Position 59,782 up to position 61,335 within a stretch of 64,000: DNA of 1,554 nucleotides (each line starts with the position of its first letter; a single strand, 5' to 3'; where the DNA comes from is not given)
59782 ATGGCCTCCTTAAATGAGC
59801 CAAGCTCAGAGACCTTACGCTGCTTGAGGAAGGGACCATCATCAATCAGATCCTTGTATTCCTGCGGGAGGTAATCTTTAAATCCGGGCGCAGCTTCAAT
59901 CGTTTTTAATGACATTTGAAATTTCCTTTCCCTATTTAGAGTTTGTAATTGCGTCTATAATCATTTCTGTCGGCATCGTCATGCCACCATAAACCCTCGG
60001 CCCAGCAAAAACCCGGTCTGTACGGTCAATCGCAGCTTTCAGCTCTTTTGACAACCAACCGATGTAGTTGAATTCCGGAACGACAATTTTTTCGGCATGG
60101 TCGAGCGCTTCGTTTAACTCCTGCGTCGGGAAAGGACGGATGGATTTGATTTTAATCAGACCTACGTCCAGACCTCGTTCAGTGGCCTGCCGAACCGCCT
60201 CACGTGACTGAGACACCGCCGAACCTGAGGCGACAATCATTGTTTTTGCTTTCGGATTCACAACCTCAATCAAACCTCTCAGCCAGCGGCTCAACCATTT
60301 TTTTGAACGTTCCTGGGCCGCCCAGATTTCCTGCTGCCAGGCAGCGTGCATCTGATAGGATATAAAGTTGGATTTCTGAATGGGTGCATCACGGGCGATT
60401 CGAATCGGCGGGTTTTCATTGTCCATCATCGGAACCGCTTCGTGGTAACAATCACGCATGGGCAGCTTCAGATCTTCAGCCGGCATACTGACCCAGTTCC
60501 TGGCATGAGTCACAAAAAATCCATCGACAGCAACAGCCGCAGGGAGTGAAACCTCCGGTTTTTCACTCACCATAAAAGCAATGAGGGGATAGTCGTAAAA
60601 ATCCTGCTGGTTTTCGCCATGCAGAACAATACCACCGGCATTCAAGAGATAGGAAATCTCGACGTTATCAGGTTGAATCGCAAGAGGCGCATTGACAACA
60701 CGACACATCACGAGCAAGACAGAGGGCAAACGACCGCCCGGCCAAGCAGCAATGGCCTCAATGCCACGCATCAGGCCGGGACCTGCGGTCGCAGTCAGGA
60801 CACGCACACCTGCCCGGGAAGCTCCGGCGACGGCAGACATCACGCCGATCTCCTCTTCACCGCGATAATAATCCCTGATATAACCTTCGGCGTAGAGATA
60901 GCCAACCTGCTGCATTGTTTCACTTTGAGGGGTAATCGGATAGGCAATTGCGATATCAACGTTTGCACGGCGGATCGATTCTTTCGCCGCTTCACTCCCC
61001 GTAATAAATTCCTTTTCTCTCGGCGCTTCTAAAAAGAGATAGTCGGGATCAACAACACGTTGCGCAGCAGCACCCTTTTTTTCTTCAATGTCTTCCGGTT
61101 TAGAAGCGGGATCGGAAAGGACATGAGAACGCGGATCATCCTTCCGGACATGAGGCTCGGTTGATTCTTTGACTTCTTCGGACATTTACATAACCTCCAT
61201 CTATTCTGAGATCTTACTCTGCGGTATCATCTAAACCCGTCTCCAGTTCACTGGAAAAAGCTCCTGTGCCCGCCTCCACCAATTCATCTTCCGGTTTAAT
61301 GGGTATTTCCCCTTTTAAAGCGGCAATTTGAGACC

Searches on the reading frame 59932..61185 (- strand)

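Call 47: search_protein_families(library=ncbifam, proteins=[window:59932-61185:-], max_evalue=0.00001)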
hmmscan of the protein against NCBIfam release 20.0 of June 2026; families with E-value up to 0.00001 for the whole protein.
window:59932-61185:- (417 aa): 13 families
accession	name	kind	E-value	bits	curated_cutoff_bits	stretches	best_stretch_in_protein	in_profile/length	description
NF040682.1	PorA_Arch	equivalog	1.4e-49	169.1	550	1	59-372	4-320/387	pyruvate synthase subunit PorA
NF007201.0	PRK09622.1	equivalog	1.4e-43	149.4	590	1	57-368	9-323/405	2-oxoacid:ferredoxin oxidoreductase subunit alpha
NF045764.1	PhenlGlyoxDHPadG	equivalog_domain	2.4e-36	125.1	700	1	62-370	6-325/398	NADH-dependent phenylglyoxylate dehydrogenase subunit alpha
NF006233.0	PRK08367.1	equivalog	5.5e-36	124.3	625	1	59-369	5-318/394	pyruvate ferredoxin oxidoreductase subunit alpha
NF006412.0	PRK08659.1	equivalog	9.8e-34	117.2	411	1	57-414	4-374/378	2-oxoacid:acceptor oxidoreductase subunit alpha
NF006232.0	PRK08366.1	equivalog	4.7e-32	111.1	646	1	58-374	7-325/394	2-ketoisovalerate ferredoxin oxidoreductase subunit alpha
NF045791.1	OxalOxredalpha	equivalog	8.9e-31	107.3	500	1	58-367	4-316/395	oxalate oxidoreductase subunit alpha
NF005507.0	PRK07119.1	subfamily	3.5e-28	98.4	399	1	57-414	3-346/352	3-methyl-2-oxobutanoate dehydrogenase subunit VorB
TIGR03710.1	OAFO_sf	subfamily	5.4e-27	94.6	482.75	2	54-145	189-279/561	2-oxoacid:acceptor oxidoreductase subunit alpha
NF007206.0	PRK09627.1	equivalog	3.7e-19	68.9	579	2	312-409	274-369/375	2-oxoglutarate synthase subunit alpha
NF041170.1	Oxoac_fdxalpha_Archa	equivalog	3.4e-13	48.8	800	1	312-387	519-595/636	2-oxoacid:ferredoxin oxidoreductase subunit alpha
TIGR02176.1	pyruv_ox_red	equivalog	1e-12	46.8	911.35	1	63-366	6-318/1167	pyruvate:ferredoxin (flavodoxin) oxidoreductase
TIGR03336.1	IOR_alpha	equivalog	1.8e-10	39.8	650.9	0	58-135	2-78/595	indolepyruvate ferredoxin oxidoreductase subunit alpha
